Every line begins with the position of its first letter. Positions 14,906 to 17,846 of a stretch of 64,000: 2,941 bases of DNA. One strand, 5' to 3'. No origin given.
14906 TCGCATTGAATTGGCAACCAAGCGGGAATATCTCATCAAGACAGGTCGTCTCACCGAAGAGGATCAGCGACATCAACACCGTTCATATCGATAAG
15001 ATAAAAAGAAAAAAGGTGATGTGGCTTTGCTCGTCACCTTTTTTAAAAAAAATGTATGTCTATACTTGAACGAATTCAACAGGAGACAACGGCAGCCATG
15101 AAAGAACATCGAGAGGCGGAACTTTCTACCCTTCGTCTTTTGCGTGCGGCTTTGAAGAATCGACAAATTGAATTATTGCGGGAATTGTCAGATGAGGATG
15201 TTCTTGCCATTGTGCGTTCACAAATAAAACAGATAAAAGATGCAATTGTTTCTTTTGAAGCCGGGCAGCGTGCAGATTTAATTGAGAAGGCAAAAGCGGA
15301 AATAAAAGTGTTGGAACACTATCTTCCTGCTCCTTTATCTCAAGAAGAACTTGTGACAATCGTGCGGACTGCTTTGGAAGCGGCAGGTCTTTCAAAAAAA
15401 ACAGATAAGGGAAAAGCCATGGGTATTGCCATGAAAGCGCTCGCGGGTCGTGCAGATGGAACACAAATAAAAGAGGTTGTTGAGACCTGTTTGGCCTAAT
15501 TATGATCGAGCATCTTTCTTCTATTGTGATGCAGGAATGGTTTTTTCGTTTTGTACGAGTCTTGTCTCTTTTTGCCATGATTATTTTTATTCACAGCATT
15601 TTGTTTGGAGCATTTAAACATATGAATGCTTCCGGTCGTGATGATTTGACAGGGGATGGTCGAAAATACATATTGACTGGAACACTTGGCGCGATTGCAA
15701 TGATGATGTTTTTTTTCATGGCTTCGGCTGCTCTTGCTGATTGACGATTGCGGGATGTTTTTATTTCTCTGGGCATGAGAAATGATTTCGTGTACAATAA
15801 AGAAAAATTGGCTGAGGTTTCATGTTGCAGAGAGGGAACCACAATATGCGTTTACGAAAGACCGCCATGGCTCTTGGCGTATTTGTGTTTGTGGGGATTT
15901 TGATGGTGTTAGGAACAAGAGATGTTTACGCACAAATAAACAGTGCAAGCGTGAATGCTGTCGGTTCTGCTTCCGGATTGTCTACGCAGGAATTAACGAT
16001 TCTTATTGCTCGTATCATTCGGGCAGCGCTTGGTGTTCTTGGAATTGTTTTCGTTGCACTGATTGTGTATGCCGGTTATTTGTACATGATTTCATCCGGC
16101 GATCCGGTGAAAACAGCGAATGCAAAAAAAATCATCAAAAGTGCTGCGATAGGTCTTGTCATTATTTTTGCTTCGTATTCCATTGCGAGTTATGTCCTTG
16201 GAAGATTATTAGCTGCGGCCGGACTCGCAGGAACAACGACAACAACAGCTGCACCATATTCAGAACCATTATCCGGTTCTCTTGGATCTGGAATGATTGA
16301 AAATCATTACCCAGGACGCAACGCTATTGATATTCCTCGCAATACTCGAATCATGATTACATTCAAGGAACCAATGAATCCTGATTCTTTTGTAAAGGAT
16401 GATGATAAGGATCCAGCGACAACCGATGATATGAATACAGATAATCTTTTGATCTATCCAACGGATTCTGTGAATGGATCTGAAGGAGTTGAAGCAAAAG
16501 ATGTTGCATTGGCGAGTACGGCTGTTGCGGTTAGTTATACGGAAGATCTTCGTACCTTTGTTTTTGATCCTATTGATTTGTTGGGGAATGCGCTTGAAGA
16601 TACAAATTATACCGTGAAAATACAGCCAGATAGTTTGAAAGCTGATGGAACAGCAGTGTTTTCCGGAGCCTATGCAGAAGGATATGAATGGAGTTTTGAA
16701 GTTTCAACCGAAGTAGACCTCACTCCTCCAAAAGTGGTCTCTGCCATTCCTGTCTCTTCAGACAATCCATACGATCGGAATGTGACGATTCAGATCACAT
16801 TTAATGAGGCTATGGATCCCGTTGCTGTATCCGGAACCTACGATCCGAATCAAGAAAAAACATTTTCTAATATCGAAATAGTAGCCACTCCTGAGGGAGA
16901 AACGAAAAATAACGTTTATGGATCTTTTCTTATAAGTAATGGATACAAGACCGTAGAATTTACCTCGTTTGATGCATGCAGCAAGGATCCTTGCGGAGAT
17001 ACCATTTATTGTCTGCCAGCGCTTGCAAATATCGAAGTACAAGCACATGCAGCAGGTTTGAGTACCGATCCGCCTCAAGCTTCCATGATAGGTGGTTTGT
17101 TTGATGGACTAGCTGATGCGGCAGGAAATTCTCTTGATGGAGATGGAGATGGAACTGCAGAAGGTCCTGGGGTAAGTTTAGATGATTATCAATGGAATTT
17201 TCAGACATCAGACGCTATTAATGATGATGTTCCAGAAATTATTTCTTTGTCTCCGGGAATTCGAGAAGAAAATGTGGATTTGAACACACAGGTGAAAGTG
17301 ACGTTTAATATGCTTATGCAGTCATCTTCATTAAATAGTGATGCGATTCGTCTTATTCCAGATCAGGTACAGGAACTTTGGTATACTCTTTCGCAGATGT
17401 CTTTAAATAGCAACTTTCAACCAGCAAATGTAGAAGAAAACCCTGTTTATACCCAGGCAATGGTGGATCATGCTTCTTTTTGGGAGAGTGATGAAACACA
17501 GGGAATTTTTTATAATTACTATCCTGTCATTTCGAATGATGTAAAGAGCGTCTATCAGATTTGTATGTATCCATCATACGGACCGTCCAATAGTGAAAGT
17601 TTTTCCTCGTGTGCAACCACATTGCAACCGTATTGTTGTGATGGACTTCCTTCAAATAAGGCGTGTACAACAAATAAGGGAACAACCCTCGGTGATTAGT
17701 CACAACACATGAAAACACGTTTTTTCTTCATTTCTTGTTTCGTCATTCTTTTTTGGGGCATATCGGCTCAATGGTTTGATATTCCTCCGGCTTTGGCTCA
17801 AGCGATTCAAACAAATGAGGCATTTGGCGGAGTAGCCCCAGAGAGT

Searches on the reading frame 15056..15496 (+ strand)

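Call 8: search_protein_families(library=pfam, proteins=[window:15056-15496:+], max_evalue=0.001)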
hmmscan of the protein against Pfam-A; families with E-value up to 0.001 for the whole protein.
window:15056-15496:+ (147 aa): 1 family
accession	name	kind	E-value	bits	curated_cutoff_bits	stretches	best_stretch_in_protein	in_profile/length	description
PF09424.15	YqeY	-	9.9e-41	139.6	27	1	5-145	2-142/143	Yqey-like protein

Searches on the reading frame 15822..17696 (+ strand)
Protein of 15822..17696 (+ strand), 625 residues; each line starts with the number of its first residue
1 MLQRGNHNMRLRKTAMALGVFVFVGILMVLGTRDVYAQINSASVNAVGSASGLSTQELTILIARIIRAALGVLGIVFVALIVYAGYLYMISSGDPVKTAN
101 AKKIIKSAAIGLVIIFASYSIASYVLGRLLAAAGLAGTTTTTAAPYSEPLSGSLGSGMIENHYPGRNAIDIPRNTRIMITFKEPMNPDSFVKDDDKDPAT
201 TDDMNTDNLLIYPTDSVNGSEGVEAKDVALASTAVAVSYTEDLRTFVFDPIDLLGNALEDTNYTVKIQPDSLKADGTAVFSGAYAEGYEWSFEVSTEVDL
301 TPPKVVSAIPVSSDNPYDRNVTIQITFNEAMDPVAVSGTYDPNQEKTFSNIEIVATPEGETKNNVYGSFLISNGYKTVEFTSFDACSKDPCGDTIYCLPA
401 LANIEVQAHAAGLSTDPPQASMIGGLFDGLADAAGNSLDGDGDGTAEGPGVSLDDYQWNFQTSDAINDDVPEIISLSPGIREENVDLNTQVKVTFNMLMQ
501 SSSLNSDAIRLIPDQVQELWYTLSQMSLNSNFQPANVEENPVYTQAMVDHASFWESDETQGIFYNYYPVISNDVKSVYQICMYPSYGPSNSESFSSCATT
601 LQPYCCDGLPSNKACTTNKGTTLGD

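Call 8: search_protein_families(library=pfam, proteins=[window:15822-17696:+], max_evalue=0.001)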
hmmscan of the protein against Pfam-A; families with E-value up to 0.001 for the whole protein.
window:15822-17696:+ (625 aa): 2 families
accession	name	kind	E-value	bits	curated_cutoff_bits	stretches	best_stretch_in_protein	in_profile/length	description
PF13205.12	Big_5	-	2.2e-16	60.9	23.6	2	300-368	2-57/105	Bacterial Ig-like domain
PF18895.5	T4SS_pilin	-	3.7e-11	43.4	26.6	1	55-125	2-71/71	Type IV secretion system pilin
